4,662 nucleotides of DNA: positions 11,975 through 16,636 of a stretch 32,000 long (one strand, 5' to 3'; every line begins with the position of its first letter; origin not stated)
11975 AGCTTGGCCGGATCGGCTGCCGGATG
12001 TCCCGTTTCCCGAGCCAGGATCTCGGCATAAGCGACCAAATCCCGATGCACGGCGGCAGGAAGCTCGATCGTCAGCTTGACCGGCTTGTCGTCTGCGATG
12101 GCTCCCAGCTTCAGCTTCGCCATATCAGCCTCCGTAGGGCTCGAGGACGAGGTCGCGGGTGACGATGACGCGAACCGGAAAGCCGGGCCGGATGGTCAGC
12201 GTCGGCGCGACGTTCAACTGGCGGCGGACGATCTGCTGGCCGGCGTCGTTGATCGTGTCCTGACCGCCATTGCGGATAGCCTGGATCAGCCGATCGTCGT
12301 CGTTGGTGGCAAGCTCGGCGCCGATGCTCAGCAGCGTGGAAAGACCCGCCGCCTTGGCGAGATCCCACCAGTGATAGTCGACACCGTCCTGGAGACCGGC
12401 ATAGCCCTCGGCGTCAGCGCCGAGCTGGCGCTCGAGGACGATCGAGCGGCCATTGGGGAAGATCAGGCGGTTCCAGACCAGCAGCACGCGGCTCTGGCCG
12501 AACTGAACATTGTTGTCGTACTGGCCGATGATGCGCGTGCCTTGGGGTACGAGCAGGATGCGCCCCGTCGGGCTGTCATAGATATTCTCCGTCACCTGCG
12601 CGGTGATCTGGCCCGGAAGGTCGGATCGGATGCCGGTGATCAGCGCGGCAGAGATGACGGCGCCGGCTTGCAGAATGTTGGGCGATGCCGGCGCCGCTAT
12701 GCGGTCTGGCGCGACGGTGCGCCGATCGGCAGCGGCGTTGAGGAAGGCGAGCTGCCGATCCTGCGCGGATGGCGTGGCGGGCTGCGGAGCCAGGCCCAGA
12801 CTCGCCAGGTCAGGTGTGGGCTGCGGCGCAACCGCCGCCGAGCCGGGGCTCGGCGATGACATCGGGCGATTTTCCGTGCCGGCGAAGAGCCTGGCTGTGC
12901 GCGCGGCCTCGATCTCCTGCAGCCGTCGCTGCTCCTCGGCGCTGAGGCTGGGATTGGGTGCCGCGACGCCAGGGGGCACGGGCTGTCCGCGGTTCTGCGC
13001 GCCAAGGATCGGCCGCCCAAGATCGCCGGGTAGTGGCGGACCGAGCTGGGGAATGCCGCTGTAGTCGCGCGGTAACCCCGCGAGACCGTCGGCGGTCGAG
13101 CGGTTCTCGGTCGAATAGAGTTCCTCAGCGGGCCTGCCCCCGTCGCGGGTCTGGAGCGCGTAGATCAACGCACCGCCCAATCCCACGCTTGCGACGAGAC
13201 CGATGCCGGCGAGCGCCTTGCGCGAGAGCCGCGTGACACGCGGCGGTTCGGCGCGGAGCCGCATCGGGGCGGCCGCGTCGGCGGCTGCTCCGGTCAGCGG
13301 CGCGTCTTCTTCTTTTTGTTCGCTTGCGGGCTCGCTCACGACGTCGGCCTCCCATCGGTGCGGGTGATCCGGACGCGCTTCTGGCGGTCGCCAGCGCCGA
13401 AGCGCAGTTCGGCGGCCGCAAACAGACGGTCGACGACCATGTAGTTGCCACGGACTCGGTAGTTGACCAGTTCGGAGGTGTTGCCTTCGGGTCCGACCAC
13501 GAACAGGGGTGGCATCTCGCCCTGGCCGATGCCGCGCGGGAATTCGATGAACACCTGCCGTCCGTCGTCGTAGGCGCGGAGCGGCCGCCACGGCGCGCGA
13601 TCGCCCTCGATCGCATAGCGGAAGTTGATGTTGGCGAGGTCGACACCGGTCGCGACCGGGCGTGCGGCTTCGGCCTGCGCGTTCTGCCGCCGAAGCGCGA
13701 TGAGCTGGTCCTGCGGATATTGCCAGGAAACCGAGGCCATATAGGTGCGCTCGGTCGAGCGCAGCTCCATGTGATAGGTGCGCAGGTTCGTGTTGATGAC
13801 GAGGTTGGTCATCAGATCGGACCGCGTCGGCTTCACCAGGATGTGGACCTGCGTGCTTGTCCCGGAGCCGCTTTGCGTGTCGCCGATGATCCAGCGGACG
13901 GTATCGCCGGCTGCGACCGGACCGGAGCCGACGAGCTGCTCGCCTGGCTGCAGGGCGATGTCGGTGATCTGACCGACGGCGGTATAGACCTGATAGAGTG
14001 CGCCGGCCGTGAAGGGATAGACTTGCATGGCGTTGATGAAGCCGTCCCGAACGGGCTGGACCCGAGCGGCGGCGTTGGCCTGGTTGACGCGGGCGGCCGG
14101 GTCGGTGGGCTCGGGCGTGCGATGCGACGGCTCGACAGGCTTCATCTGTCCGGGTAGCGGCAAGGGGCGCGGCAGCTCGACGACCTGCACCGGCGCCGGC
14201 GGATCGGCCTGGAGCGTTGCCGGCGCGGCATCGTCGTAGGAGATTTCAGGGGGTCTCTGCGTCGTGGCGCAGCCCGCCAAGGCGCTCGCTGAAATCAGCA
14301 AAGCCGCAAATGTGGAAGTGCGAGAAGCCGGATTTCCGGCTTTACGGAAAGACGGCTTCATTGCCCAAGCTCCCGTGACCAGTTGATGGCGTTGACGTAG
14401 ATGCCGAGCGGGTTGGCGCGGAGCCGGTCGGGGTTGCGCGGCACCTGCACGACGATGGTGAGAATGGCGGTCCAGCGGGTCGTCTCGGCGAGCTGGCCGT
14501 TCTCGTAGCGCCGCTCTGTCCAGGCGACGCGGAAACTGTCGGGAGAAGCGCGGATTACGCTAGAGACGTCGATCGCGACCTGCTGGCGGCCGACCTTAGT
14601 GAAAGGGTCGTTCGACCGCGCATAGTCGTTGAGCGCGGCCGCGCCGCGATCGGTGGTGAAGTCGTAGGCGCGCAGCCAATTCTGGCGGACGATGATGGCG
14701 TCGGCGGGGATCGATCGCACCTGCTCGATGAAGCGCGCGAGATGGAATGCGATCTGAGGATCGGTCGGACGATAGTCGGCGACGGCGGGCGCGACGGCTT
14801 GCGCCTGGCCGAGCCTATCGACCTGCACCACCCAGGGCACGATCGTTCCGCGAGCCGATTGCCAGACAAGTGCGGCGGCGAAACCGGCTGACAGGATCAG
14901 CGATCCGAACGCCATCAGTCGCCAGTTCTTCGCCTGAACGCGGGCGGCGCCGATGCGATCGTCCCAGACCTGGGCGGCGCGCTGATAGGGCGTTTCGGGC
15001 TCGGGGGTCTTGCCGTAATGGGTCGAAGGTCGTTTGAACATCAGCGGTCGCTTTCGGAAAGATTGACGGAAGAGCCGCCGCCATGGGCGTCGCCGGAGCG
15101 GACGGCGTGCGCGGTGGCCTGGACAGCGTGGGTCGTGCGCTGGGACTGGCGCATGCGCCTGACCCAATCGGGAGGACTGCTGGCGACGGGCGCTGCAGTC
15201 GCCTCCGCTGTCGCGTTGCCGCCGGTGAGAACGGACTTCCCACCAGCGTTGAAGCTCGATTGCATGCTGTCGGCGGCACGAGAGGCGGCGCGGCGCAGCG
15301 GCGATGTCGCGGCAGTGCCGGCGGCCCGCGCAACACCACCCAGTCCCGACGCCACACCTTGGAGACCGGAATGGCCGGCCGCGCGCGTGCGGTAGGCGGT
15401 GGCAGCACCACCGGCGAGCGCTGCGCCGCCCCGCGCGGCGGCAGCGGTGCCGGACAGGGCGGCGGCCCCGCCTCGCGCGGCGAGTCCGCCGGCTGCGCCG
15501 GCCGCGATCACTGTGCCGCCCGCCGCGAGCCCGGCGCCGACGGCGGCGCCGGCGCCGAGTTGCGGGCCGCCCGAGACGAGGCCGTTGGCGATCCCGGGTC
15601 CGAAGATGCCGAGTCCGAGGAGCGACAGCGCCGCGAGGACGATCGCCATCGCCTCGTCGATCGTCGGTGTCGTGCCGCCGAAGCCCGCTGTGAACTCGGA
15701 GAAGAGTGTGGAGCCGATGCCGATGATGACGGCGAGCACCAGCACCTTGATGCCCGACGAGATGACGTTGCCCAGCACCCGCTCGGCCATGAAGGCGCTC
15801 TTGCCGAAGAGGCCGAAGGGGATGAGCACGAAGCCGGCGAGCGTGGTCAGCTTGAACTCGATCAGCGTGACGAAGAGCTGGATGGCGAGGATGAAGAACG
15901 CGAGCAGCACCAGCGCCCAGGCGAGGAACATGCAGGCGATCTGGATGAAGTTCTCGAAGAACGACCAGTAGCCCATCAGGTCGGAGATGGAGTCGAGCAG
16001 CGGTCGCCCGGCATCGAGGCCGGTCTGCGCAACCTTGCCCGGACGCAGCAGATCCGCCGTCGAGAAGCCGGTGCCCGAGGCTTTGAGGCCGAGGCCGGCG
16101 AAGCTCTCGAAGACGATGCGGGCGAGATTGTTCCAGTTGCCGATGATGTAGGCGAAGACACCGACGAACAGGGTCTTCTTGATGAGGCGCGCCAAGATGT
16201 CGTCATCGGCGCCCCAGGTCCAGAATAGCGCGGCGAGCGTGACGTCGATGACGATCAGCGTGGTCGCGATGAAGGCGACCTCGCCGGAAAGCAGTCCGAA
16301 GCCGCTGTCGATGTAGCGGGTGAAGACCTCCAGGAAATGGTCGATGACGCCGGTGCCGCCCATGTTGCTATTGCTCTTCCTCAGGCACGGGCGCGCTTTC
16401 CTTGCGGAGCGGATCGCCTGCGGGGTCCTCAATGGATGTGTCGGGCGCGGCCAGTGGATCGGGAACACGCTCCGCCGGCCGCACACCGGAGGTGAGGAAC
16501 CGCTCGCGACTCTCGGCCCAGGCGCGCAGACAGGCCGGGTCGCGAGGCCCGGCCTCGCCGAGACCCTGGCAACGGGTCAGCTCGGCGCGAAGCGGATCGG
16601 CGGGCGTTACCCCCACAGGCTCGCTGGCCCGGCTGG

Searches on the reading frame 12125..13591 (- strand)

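Call 35: search_protein_families(library=pfam, proteins=[window:12125-13591:-], max_evalue=0.0001)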
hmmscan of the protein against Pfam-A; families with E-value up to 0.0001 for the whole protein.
window:12125-13591:- (488 aa): 1 family
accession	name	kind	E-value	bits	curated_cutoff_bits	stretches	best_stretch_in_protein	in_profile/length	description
PF03743.19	TrbI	-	1.9e-64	217.4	35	1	307-483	2-188/188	Bacterial conjugation TrbI-like protein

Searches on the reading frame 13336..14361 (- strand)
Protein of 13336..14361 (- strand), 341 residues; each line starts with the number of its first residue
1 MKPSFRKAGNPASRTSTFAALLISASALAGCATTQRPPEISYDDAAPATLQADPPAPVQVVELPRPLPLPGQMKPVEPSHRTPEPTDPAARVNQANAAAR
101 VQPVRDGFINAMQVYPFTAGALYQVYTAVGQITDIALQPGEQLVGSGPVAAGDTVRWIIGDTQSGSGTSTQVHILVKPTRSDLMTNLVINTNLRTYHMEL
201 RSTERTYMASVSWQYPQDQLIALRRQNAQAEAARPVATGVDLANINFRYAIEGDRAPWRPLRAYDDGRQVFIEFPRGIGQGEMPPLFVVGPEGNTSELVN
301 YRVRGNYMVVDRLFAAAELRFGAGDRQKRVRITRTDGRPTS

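Call 35: search_protein_families(library=pfam, proteins=[window:13336-14361:-], max_evalue=0.0001)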
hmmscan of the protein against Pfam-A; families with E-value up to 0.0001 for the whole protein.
window:13336-14361:- (341 aa): 1 family
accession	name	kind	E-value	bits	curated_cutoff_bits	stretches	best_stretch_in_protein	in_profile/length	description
PF03524.21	CagX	-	1e-71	241.3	34.2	1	110-335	1-198/198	Conjugal transfer protein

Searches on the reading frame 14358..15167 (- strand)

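Call 35: search_protein_families(library=pfam, proteins=[window:14358-15167:-], max_evalue=0.0001)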
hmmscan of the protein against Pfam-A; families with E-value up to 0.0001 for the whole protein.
window:14358-15167:- (269 aa): 1 family
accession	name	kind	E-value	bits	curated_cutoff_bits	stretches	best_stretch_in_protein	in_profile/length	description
PF04335.19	VirB8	-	2.6e-69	233.7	23.2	1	63-266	1-213/213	VirB8 protein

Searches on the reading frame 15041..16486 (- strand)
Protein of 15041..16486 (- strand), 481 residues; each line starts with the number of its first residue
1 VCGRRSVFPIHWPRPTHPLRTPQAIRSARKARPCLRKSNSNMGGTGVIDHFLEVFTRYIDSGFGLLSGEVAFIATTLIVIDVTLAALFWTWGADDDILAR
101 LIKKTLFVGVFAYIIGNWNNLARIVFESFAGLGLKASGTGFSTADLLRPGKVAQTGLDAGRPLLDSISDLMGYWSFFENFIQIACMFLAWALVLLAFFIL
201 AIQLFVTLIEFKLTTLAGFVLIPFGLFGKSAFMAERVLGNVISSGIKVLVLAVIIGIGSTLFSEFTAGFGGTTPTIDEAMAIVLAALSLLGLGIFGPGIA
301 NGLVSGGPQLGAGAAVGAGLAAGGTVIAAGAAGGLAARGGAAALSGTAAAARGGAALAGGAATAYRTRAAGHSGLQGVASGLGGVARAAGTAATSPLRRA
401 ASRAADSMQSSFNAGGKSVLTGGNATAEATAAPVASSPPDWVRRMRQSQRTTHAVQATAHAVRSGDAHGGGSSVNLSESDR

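Call 35: search_protein_families(library=pfam, proteins=[window:15041-16486:-], max_evalue=0.0001)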
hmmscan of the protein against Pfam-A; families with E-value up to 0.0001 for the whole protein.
window:15041-16486:- (481 aa): 1 family
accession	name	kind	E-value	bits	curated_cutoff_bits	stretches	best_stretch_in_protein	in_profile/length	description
PF04610.19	TrbL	-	1.4e-57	195.3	25.9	1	78-295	1-214/215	TrbL/VirB6 plasmid conjugal transfer protein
